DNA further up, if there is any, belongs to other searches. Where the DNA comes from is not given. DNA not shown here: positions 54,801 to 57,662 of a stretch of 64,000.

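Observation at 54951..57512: Membrane-tethered protein with extracellular Cys-paired repeat domains and two cytoplasmic winged-helix domains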

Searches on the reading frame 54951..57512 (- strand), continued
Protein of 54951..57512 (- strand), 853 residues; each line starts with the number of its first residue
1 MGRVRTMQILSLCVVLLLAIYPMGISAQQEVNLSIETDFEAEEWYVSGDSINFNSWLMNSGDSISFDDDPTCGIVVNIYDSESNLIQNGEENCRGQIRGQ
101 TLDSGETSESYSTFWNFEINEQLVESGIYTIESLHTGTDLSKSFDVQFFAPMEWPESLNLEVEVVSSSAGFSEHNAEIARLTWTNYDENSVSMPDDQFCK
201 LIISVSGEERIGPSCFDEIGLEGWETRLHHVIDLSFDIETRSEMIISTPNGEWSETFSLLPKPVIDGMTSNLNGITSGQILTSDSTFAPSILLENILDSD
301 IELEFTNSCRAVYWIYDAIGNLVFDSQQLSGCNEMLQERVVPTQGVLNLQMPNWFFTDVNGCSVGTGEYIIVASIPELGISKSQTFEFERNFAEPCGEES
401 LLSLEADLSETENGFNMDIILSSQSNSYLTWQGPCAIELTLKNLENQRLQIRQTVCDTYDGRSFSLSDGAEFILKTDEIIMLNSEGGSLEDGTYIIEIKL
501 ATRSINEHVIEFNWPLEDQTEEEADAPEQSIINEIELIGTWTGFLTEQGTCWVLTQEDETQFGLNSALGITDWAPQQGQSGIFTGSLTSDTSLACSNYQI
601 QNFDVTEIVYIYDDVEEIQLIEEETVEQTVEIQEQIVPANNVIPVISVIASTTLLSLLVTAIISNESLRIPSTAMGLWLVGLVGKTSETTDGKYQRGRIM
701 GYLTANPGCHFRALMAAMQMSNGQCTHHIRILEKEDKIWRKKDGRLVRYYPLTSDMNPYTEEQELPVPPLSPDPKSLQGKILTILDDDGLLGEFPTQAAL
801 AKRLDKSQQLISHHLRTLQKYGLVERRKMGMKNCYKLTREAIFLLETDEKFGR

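Call 27: find_homologous_proteins(query=A1, max_evalue=1e-10)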
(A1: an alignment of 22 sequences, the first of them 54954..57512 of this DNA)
Query A1 (22 sequences) (853 aa, profile of the alignment): 19 proteins with E <= 1e-10 among 8000 candidates.
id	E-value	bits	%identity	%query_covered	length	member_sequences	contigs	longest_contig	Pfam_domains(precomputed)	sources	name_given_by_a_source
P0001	0.0e+0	1049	99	100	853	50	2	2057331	PF12840.14,PF13412.13,PF01022.27,PF24266.2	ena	-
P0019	0.0e+0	1046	60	100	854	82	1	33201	PF01047.29,PF12840.14,PF13412.13,PF12690.14,PF01022.27,PF13601.13,PF24266.2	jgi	-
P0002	0.0e+0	1042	95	99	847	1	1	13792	PF12840.14,PF13412.13,PF01022.27,PF24266.2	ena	-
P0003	0.0e+0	1040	95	99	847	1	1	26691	PF12840.14,PF13412.13,PF01022.27,PF24266.2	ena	-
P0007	0.0e+0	1039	91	100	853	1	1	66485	PF12840.14,PF13412.13,PF01022.27,PF24266.2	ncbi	ncbi:MAG: hypothetical protein ACPGAN_01265 [Candidatus Poseidoniaceae archaeon]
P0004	0.0e+0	1036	91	100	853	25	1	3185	PF12840.14,PF13412.13,PF01022.27,PF24266.2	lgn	-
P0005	0.0e+0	1034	92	99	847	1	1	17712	PF01047.29,PF12840.14,PF13412.13,PF01022.27,PF24266.2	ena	-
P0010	0.0e+0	1034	90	99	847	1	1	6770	PF12840.14,PF13412.13,PF01022.27,PF24266.2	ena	-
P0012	0.0e+0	1033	90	99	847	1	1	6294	PF12840.14,PF13412.13,PF01022.27,PF24266.2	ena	-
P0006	0.0e+0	1031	91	99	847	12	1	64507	PF01047.29,PF12840.14,PF13412.13,PF01022.27,PF24266.2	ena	-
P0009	0.0e+0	1030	92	98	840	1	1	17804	PF01047.29,PF12840.14,PF13412.13,PF01022.27,PF24266.2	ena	-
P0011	0.0e+0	1030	90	99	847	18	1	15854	PF12840.14,PF13412.13,PF01022.27,PF24266.2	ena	-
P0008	0.0e+0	1029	92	98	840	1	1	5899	PF12840.14,PF13412.13,PF01022.27,PF24266.2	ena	-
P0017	0.0e+0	1028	84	100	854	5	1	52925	PF12840.14,PF13412.13,PF01022.27,PF24266.2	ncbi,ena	-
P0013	0.0e+0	1023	92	97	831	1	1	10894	PF01047.29,PF12840.14,PF13412.13,PF01022.27,PF24266.2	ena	-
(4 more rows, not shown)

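Call 38: search_protein_families(library=pfam, proteins=[P0158, P0163, P0140, P0150, P0160, P0184, P0256, P0270, P0261], max_evalue=0.01)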
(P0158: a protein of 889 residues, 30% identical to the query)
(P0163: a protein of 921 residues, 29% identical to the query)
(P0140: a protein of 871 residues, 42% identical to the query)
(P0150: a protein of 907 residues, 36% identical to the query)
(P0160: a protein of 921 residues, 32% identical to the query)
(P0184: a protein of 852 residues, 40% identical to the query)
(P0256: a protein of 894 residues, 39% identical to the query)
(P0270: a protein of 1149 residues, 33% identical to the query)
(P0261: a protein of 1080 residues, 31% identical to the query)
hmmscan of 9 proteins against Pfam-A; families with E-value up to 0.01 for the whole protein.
P0158 (889 aa): 13 families
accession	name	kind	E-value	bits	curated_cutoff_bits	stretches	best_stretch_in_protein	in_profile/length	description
PF24266.1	HTH_HVO_0163_N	-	4e-13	49.7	31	1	734-797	3-66/70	HVO_0163, N-terminal HTH domain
PF13412.12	HTH_24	-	1.5e-09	37.7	21.9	1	830-861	17-48/48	Winged helix-turn-helix DNA-binding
PF01022.26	HTH_5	-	4.5e-08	33.3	22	1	832-861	17-46/47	Bacterial regulatory protein, arsR family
PF12802.13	MarR_2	-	2.8e-07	31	27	1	817-864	10-54/61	MarR family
PF13601.12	HTH_34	-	3.6e-07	30.7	27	0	738-776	5-43/80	Winged helix DNA-binding domain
PF01047.28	MarR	-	9.9e-07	29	24.6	1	813-864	4-51/59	MarR family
PF12840.13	HTH_20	-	8.4e-06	26.1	27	1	835-862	23-50/51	Helix-turn-helix domain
PF13545.12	HTH_Crp_2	-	0.00014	22.2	27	1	823-867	13-61/70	Crp-like helix-turn-helix domain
PF08100.18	Dimerisation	-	0.00082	19.6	25.6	1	830-883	40-93/93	O-methyltransferase dimerisation domain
PF25213.1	HVO_A0261_N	-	0.0018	18.5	35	1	831-876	25-66/86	HVO_A0261 N-terminal domain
PF12690.13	BsuPI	-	0.0028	18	22.9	0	53-125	9-80/101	Intracellular proteinase inhibitor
PF01978.25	TrmB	-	0.0034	17.6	25.6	1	831-872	23-63/68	Sugar-specific transcriptional regulator TrmB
PF25212.1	HVO_A0114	-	0.0039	17.4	27.6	1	831-866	37-72/84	HVO_A0114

P0163 (921 aa): 9 families
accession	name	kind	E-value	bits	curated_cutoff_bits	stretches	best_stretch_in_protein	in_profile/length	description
PF24266.1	HTH_HVO_0163_N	-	5.8e-13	49.2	31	1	763-824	3-64/70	HVO_0163, N-terminal HTH domain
PF12690.13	BsuPI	-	1.8e-07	31.5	22.9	0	326-421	4-93/101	Intracellular proteinase inhibitor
PF01022.26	HTH_5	-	1.1e-06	28.8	22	1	864-891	19-46/47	Bacterial regulatory protein, arsR family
PF12802.13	MarR_2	-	2.7e-05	24.7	27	1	846-894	9-54/61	MarR family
PF13412.12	HTH_24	-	9.6e-05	22.3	21.9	0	766-800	7-41/48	Winged helix-turn-helix DNA-binding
PF13601.12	HTH_34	-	0.00014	22.4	27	0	766-811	4-49/80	Winged helix DNA-binding domain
PF13545.12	HTH_Crp_2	-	0.00021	21.6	27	1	856-895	17-59/70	Crp-like helix-turn-helix domain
PF12840.13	HTH_20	-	0.00069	20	27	0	864-892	22-50/51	Helix-turn-helix domain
PF01047.28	MarR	-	0.0033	17.7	24.6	0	860-894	17-51/59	MarR family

P0140 (871 aa): 9 families
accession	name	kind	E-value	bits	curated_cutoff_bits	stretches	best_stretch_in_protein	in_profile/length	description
PF24266.1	HTH_HVO_0163_N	-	5.4e-14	52.4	31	1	711-768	3-60/70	HVO_0163, N-terminal HTH domain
PF01022.26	HTH_5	-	8.7e-11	42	22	1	797-842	7-47/47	Bacterial regulatory protein, arsR family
PF13412.12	HTH_24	-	1.6e-08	34.4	21.9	1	713-751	6-44/48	Winged helix-turn-helix DNA-binding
PF12690.13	BsuPI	-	2.3e-08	34.3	22.9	1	294-339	7-52/101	Intracellular proteinase inhibitor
PF12802.13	MarR_2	-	3.3e-06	27.6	27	1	799-843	12-53/61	MarR family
PF12840.13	HTH_20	-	1.6e-05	25.2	27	0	814-843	22-51/51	Helix-turn-helix domain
PF01047.28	MarR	-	5.4e-05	23.4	24.6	0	793-844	4-51/59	MarR family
PF13601.12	HTH_34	-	0.00011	22.7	27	0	714-759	4-49/80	Winged helix DNA-binding domain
PF24034.1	DUF7343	-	0.0057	16.9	27.6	0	812-850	20-58/62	Domain of unknown function (DUF7343)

P0150 (907 aa): 13 families
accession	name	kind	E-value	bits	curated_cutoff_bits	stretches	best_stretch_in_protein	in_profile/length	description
PF24266.1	HTH_HVO_0163_N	-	4.3e-14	52.8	31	1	754-814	3-63/70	HVO_0163, N-terminal HTH domain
PF13412.12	HTH_24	-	4.8e-13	48.9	21.9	2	757-797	7-47/48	Winged helix-turn-helix DNA-binding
PF01022.26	HTH_5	-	3.2e-10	40.2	22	2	855-883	19-47/47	Bacterial regulatory protein, arsR family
PF12802.13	MarR_2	-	9.7e-08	32.5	27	1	849-885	18-54/61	MarR family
PF01047.28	MarR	-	2e-07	31.2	24.6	1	834-885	4-51/59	MarR family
PF12840.13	HTH_20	-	3e-07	30.8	27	1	856-882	23-49/51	Helix-turn-helix domain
PF24034.1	DUF7343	-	1.2e-05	25.5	27.6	0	836-891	6-58/62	Domain of unknown function (DUF7343)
PF13601.12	HTH_34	-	2.2e-05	24.9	27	0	757-802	4-49/80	Winged helix DNA-binding domain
PF25212.1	HVO_A0114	-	2.8e-05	24.3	27.6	1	855-891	40-76/84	HVO_A0114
PF12690.13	BsuPI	-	0.00026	21.3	22.9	1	327-417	8-92/101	Intracellular proteinase inhibitor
PF13545.12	HTH_Crp_2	-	0.00062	20.1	27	1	849-894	20-67/70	Crp-like helix-turn-helix domain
PF01726.22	LexA_DNA_bind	-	0.0013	18.9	23.7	0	848-883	22-58/65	LexA DNA binding domain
PF19187.6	HTH_PafC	-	0.005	17.1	32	0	758-799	9-49/115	PafC helix-turn-helix domain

P0160 (921 aa): 13 families
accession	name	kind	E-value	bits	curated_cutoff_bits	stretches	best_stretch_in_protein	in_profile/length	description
PF24266.1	HTH_HVO_0163_N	-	2e-12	47.4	31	1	762-823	3-64/70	HVO_0163, N-terminal HTH domain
PF13412.12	HTH_24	-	3.8e-10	39.6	21.9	2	861-889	19-47/48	Winged helix-turn-helix DNA-binding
PF01022.26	HTH_5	-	7.2e-08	32.6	22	1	863-890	19-46/47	Bacterial regulatory protein, arsR family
PF12802.13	MarR_2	-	2.3e-07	31.3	27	1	843-894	7-55/61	MarR family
PF12840.13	HTH_20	-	3.3e-07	30.6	27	1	864-891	23-50/51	Helix-turn-helix domain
PF13601.12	HTH_34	-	2.1e-06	28.2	27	1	765-810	4-49/80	Winged helix DNA-binding domain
PF01047.28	MarR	-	6.1e-05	23.3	24.6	1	859-893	17-51/59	MarR family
PF13860.13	FlgD_ig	-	0.00012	22.5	27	0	263-285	52-74/79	FlgD Ig-like domain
PF12690.13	BsuPI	-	0.00066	20.1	22.9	0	349-423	23-91/101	Intracellular proteinase inhibitor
PF13545.12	HTH_Crp_2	-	0.0007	20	27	1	846-894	7-58/70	Crp-like helix-turn-helix domain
PF01726.22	LexA_DNA_bind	-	0.0014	18.8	23.7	1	856-893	22-60/65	LexA DNA binding domain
PF00392.27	GntR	-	0.0041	17.2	27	1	860-893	25-58/64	Bacterial regulatory proteins, gntR family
PF13730.12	HTH_36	-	0.0078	16.4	25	0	849-889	14-55/55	Helix-turn-helix domain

P0184 (852 aa): 10 families
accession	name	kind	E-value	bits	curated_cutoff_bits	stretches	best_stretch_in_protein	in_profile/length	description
PF12840.13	HTH_20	-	5.9e-11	42.6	27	2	747-793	7-49/51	Helix-turn-helix domain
PF24266.1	HTH_HVO_0163_N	-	1.5e-09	38.2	31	1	666-723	4-61/70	HVO_0163, N-terminal HTH domain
PF01022.26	HTH_5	-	2e-07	31.2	22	1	761-793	14-46/47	Bacterial regulatory protein, arsR family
PF12802.13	MarR_2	-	0.0001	22.8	27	0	753-798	11-56/61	MarR family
PF13860.13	FlgD_ig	-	0.00031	21.1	27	0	271-292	55-76/79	FlgD Ig-like domain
PF01726.22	LexA_DNA_bind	-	0.002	18.3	23.7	0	755-800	18-64/65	LexA DNA binding domain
PF13463.12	HTH_27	-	0.0031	18.2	22.2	0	753-809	9-68/68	Winged helix DNA-binding domain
PF19187.6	HTH_PafC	-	0.006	16.8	32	0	669-707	9-47/115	PafC helix-turn-helix domain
PF13545.12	HTH_Crp_2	-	0.0072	16.7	27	0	749-796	6-56/70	Crp-like helix-turn-helix domain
PF02082.26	Rrf2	-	0.0095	16.5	30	0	750-796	12-57/132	Iron-dependent Transcriptional regulator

P0256 (894 aa): 10 families
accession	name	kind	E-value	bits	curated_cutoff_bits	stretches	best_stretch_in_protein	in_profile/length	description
PF07705.17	CARDB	-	2.3e-24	86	22.7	2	525-620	3-96/101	CARDB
PF24266.1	HTH_HVO_0163_N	-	3.8e-17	62.5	31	2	756-816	3-63/70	HVO_0163, N-terminal HTH domain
PF12840.13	HTH_20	-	9.8e-13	48.3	27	2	753-795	2-44/51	Helix-turn-helix domain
PF13412.12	HTH_24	-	4.9e-09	36.1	21.9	1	827-872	3-48/48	Winged helix-turn-helix DNA-binding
PF01022.26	HTH_5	-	2.3e-08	34.2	22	0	830-873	5-47/47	Bacterial regulatory protein, arsR family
PF13601.12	HTH_34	-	4.1e-07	30.5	27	1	757-800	2-45/80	Winged helix DNA-binding domain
PF25212.1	HVO_A0114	-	3.2e-05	24.1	27.6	1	814-880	9-75/84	HVO_A0114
PF12802.13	MarR_2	-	7.4e-05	23.3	27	1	825-874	3-53/61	MarR family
PF01047.28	MarR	-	7.9e-05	22.9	24.6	0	825-876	1-52/59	MarR family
PF24034.1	DUF7343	-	0.0093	16.2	27.6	0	830-879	6-56/62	Domain of unknown function (DUF7343)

P0270 (1149 aa): 10 families
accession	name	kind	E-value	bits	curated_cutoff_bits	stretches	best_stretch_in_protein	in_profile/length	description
PF13412.12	HTH_24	-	6.5e-17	61.3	21.9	2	1085-1132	1-48/48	Winged helix-turn-helix DNA-binding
PF12802.13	MarR_2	-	1.1e-14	54.7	27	1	1084-1138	2-57/61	MarR family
PF24266.1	HTH_HVO_0163_N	-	1.2e-11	45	31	1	1017-1075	3-61/70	HVO_0163, N-terminal HTH domain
PF01047.28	MarR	-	2.8e-08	34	24.6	1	1087-1135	3-51/59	MarR family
PF12840.13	HTH_20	-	1.1e-07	32.1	27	1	1093-1132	10-49/51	Helix-turn-helix domain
PF13463.12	HTH_27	-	4.4e-06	27.3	22.2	0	1085-1136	1-51/68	Winged helix DNA-binding domain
PF13601.12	HTH_34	-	0.00029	21.4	27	1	1020-1064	4-48/80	Winged helix DNA-binding domain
PF01022.26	HTH_5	-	0.0014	18.9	22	0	1033-1062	18-47/47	Bacterial regulatory protein, arsR family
PF25212.1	HVO_A0114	-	0.0022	18.2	27.6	1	1082-1139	17-74/84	HVO_A0114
PF18911.6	PKD_4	-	0.0037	17.7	27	0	839-892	13-59/85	PKD domain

P0261 (1080 aa): 11 families
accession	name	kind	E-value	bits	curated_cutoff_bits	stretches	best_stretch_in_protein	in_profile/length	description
PF24266.1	HTH_HVO_0163_N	-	6.7e-14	52.2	31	1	897-955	3-61/70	HVO_0163, N-terminal HTH domain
PF13412.12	HTH_24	-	1e-12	47.8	21.9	2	981-1026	3-48/48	Winged helix-turn-helix DNA-binding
PF12840.13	HTH_20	-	2.3e-12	47.1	27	2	985-1027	8-50/51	Helix-turn-helix domain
PF12802.13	MarR_2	-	1.2e-09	38.7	27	1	985-1029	9-56/61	MarR family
PF00932.25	LTD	-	7.8e-09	36.3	34.3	1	36-112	4-74/109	Lamin Tail Domain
PF01047.28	MarR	-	7.3e-07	29.4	24.6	0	990-1028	12-50/59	MarR family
PF07705.17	CARDB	-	8.8e-06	26.3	22.7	0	496-568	3-71/101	CARDB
PF13463.12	HTH_27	-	8.1e-05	23.3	22.2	0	986-1040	8-65/68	Winged helix DNA-binding domain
PF01022.26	HTH_5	-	0.00016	21.9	22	0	916-941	21-46/47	Bacterial regulatory protein, arsR family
PF08461.16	HTH_12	-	0.00066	20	21.4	0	921-945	29-53/66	Ribonuclease R winged-helix domain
PF13601.12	HTH_34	-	0.0091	16.6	27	0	911-942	15-46/80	Winged helix DNA-binding domain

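Call 57: list_cluster_members(proteins=[P0182, P0191, P0212, P0233, P0245, P0255, P0256, P0270, P0261, P0163])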
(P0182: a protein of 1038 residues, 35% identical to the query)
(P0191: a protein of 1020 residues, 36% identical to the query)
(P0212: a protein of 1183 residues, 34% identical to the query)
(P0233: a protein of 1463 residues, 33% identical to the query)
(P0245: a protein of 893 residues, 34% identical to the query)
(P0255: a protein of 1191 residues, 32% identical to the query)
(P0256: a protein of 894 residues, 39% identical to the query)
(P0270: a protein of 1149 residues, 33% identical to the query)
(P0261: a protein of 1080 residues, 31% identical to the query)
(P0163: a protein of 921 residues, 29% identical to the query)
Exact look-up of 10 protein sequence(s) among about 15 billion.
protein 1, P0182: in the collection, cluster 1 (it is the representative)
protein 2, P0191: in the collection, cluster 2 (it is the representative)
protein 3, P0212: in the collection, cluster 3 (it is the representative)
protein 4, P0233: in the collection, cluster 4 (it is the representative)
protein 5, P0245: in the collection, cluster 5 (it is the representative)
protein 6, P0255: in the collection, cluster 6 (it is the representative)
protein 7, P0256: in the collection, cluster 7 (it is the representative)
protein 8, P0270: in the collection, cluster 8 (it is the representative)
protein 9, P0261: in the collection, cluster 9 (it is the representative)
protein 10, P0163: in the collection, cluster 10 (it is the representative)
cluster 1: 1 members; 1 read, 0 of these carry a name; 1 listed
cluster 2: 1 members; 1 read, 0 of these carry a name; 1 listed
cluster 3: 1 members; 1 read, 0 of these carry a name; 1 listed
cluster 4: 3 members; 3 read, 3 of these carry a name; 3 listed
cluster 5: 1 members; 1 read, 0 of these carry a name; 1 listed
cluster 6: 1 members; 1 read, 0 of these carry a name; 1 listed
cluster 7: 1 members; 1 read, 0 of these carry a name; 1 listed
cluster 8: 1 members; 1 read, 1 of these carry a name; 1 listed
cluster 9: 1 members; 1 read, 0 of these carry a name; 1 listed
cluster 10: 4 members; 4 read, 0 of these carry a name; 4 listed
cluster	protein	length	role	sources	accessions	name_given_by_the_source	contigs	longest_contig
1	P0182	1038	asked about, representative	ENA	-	-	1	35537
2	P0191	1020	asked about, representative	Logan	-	-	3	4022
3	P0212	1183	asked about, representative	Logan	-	-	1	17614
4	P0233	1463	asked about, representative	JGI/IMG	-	predicted transcriptional regulator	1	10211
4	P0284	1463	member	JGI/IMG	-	predicted transcriptional regulator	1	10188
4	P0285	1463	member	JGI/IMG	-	predicted transcriptional regulator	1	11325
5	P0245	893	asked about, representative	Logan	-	-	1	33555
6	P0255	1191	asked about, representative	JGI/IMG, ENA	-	-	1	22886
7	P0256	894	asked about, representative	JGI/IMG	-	-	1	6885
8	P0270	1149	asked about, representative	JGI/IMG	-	predicted transcriptional regulator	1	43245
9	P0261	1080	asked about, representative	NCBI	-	-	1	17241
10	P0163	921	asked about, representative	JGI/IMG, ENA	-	-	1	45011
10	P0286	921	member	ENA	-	-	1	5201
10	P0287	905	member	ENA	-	-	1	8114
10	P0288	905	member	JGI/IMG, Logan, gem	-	-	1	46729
